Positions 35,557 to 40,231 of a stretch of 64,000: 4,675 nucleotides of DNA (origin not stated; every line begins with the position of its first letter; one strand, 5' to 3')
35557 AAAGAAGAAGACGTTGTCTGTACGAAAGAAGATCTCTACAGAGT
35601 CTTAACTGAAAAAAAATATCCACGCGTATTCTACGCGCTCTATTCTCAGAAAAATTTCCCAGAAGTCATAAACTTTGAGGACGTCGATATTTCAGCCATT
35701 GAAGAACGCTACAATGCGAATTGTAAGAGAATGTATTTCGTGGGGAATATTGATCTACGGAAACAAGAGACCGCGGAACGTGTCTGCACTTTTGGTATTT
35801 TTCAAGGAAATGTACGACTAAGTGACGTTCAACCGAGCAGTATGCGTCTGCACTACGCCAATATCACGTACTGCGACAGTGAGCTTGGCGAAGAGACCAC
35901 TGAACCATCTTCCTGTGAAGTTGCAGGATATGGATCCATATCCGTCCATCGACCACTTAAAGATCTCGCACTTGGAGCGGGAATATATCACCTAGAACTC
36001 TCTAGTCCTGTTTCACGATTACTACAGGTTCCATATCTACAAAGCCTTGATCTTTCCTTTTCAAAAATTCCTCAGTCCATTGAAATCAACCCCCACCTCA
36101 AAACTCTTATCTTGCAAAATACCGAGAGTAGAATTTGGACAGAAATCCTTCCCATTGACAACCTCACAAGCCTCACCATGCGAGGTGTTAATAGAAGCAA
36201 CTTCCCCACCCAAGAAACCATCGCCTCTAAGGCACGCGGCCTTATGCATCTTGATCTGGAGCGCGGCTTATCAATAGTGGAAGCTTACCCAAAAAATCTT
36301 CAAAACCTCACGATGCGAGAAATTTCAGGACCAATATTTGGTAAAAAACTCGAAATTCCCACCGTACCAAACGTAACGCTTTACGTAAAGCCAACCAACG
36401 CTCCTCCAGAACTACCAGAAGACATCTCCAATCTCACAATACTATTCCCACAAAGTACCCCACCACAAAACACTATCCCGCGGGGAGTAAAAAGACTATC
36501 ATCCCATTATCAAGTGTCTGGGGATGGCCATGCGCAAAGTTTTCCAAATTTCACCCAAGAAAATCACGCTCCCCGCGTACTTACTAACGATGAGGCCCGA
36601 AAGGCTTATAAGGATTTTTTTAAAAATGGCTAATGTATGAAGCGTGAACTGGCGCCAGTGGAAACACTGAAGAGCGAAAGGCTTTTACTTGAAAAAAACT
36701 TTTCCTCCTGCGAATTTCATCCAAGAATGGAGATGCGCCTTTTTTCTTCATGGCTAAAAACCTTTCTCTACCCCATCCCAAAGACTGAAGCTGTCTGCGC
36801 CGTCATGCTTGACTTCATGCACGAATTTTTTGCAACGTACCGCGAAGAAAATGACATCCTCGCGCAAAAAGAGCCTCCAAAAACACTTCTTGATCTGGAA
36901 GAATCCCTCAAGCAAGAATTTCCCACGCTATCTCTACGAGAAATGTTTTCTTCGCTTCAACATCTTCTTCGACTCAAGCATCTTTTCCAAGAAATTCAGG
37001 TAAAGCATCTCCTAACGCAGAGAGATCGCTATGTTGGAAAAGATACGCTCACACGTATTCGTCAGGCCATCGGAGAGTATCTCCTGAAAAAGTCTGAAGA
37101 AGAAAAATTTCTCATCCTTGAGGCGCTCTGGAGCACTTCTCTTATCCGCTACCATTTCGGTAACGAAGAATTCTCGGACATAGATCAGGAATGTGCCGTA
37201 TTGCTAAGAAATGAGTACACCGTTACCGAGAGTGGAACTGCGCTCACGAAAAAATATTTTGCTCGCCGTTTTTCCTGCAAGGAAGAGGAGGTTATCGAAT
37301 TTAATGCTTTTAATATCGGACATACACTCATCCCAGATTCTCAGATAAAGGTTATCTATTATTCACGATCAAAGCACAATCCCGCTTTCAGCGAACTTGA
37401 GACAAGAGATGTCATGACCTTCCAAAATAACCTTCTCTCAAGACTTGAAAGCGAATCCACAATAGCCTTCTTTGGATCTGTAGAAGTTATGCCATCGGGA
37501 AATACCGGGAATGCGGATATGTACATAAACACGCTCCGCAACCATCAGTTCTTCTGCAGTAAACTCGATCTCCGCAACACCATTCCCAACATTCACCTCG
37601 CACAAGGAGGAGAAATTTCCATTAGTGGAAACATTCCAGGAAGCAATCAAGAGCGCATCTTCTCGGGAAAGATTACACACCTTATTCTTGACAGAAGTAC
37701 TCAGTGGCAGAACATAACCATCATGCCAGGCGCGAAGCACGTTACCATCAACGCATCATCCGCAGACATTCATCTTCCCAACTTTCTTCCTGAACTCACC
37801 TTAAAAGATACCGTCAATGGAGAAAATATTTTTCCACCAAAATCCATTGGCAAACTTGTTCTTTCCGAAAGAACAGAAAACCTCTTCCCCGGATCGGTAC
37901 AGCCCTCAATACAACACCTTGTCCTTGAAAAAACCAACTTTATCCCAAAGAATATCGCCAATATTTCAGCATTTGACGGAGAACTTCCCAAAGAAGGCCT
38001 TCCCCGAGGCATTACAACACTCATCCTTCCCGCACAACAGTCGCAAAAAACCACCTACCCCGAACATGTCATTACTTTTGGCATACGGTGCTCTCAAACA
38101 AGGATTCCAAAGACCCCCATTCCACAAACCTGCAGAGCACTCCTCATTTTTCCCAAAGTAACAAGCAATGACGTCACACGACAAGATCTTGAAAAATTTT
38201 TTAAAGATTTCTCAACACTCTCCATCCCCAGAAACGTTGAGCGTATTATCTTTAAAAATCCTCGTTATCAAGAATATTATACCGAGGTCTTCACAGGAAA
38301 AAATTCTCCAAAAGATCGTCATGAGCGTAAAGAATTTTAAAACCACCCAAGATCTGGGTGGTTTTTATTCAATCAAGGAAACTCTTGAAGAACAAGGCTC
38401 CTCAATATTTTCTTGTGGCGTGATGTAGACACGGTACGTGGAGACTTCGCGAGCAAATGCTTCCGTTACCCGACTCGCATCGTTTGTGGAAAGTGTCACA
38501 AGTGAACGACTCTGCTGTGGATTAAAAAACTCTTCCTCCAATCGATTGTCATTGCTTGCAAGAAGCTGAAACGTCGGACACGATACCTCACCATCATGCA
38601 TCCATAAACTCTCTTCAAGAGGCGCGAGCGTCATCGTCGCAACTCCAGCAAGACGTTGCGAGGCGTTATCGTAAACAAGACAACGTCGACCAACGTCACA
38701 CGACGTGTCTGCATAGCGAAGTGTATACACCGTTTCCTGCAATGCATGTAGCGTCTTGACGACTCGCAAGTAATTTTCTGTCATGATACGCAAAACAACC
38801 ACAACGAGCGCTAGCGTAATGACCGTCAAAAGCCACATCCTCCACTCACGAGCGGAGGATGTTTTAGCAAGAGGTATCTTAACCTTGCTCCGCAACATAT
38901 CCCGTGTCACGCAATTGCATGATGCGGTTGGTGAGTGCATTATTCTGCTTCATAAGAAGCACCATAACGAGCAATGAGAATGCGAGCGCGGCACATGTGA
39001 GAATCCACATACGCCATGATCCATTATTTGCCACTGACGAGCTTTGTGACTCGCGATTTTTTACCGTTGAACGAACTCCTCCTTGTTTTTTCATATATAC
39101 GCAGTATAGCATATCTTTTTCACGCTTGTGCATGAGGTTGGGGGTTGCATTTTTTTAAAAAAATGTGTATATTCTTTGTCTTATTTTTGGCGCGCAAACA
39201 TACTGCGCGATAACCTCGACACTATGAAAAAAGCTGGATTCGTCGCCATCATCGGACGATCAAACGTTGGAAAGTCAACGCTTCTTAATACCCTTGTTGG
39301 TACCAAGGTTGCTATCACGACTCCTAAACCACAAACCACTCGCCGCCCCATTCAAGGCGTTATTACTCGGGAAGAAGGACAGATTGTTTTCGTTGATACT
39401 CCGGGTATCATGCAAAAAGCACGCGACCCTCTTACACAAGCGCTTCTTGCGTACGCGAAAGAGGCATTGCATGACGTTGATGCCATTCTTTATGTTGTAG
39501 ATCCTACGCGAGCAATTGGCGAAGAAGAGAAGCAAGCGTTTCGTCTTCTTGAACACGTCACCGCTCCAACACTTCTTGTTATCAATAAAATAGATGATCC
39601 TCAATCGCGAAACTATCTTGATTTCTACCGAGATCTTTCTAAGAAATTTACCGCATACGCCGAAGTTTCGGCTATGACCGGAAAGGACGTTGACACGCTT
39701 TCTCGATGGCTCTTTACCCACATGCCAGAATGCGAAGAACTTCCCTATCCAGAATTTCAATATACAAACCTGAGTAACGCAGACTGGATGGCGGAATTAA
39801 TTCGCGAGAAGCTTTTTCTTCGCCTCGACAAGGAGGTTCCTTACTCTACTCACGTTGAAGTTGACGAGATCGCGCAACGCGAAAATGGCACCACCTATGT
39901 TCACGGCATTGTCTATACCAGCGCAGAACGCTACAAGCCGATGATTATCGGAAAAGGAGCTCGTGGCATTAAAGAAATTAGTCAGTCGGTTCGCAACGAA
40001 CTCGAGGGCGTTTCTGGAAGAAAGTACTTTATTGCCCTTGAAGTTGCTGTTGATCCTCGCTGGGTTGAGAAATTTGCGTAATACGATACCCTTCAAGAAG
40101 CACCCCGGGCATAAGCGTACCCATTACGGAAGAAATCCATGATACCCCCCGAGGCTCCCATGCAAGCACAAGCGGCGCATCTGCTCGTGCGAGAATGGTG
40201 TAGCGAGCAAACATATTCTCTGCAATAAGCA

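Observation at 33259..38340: Tandem array of three divergent ~560-aa LRR-like paralogues with conserved junctions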

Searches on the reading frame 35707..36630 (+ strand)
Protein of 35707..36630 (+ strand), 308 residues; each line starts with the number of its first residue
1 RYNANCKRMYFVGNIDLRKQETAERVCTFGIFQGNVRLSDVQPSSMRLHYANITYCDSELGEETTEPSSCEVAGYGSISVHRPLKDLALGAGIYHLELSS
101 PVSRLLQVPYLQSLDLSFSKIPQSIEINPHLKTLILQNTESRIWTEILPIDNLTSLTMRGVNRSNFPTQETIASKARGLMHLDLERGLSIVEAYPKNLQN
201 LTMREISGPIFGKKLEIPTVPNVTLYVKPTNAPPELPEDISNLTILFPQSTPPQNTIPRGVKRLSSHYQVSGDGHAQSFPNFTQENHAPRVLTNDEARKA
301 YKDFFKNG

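Call 74: search_solved_structures(query=A4, max_evalue=10, show_alignments=1)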
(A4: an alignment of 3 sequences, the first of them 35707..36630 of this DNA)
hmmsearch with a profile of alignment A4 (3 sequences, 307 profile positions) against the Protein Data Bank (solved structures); distinct sequences matched with E-value up to 10: 3.
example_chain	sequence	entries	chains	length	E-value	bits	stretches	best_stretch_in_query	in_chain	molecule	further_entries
6nyr_A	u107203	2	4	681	1.1e-08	38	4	108-159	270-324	Crov588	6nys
7zal_AAA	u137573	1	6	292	0.0011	21.5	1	124-203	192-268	Crov539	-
1lq1_A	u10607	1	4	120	0.55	12.7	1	110-180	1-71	Stage 0 sporulation protein A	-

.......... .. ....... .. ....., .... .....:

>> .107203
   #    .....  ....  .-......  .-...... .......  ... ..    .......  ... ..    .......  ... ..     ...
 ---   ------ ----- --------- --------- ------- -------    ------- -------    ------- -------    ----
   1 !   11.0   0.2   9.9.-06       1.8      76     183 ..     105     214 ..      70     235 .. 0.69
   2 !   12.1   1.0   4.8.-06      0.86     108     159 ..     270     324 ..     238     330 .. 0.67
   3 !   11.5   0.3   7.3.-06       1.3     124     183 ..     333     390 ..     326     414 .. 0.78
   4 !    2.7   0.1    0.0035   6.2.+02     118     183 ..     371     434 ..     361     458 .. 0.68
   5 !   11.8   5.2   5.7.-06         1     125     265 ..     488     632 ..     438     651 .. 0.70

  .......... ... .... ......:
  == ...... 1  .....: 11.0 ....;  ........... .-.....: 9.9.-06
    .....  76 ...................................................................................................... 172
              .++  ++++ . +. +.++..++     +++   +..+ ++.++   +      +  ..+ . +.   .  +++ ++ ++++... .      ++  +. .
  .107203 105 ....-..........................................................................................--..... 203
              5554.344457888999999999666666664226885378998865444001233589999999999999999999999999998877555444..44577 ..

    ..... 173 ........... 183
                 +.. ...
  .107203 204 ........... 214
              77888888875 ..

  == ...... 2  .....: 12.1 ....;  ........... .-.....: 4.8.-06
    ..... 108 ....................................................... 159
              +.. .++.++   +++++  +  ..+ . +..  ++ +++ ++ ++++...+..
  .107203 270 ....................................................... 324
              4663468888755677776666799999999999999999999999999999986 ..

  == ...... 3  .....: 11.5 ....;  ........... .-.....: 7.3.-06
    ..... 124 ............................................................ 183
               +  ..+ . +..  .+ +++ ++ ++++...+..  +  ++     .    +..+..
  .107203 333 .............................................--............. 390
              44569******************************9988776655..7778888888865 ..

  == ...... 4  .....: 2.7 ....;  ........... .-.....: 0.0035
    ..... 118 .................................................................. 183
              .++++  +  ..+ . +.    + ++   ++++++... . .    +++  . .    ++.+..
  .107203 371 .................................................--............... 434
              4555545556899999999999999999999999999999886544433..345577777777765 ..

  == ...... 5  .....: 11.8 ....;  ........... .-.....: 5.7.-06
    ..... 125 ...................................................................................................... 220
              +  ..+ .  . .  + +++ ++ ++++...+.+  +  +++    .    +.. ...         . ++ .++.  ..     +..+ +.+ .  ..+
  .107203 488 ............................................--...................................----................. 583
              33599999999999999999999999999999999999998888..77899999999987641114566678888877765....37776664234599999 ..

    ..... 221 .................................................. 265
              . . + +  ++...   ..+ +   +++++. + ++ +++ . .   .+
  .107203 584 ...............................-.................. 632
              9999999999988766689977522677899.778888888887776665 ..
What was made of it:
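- The C-half profile hits CroV588 at E 1.1e-8 and CroV539 at 1.1e-3 among PDB sequences (call 74).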

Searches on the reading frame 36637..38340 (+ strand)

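Call 7: search_protein_families(library=pfam, proteins=[window:36637-38340:+], max_evalue=1)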
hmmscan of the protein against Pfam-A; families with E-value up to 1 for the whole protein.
window:36637-38340:+ (567 aa): 0 families

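Call 35: search_protein_families(library=padloc, proteins=[window:36637-38340:+], max_evalue=1)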
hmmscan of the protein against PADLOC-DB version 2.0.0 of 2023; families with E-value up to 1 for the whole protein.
window:36637-38340:+ (567 aa): 0 families

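Call 36: search_protein_families(library=ncbifam, proteins=[window:36637-38340:+], max_evalue=1)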
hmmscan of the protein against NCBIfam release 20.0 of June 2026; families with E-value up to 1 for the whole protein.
window:36637-38340:+ (567 aa): 0 families

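Call 37: search_protein_families(library=phrogs, proteins=[window:36637-38340:+], max_evalue=1)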
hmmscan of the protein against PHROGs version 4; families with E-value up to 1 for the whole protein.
window:36637-38340:+ (567 aa): 1 family
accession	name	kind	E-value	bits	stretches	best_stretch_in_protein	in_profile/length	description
phrog_2488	-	DNA, RNA and nucleotide metabolism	0.094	12.4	1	107-283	266-438/579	DNA helicase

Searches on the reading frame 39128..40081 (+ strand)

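Call 19: search_protein_families(library=pfam, proteins=[window:39128-40081:+], max_evalue=0.01)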
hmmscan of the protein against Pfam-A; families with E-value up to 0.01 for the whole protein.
window:39128-40081:+ (317 aa): 13 families
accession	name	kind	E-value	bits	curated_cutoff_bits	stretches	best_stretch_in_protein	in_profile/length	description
PF01926.29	MMR_HSR1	-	2.5e-27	95.6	21.9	1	39-154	2-113/113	50S ribosome-binding GTPase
PF00350.29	Dynamin_N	-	2.1e-12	47.8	27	2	39-76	1-37/168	Dynamin family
PF00009.33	GTP_EFTU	-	5.9e-10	39.5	26.5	1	110-200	86-187/188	Elongation factor Tu GTP binding domain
PF02421.24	FeoB_N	-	1e-09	38.5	27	1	39-192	3-153/156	Ferrous iron transport protein B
PF04548.22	AIG1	-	4.1e-09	36.5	27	1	41-144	5-110/212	AIG1 family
PF07650.23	KH_2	-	1.6e-08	34.7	22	1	236-312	1-77/78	KH domain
PF03193.22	RsgA_GTPase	-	7.9e-08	32.7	30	1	29-95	99-169/174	RsgA GTPase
PF02492.25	cobW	-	2.1e-05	24.6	20.7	1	77-178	76-176/180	CobW/HypB/UreG, nucleotide-binding domain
PF00025.27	Arf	-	0.00023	21.1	22.3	1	29-196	7-171/174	ADP-ribosylation factor family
PF13401.12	AAA_22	-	0.0011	19.7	27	1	34-112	3-77/130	AAA domain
PF20720.3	nSTAND3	-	0.0027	17.9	27.2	1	23-90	4-72/155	Novel STAND NTPase 3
PF09439.16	SRPRB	-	0.0036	17.1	25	1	38-128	5-84/178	Signal recognition particle receptor beta subunit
PF00005.33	ABC_tran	-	0.005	17.9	25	1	33-59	8-34/137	ABC transporter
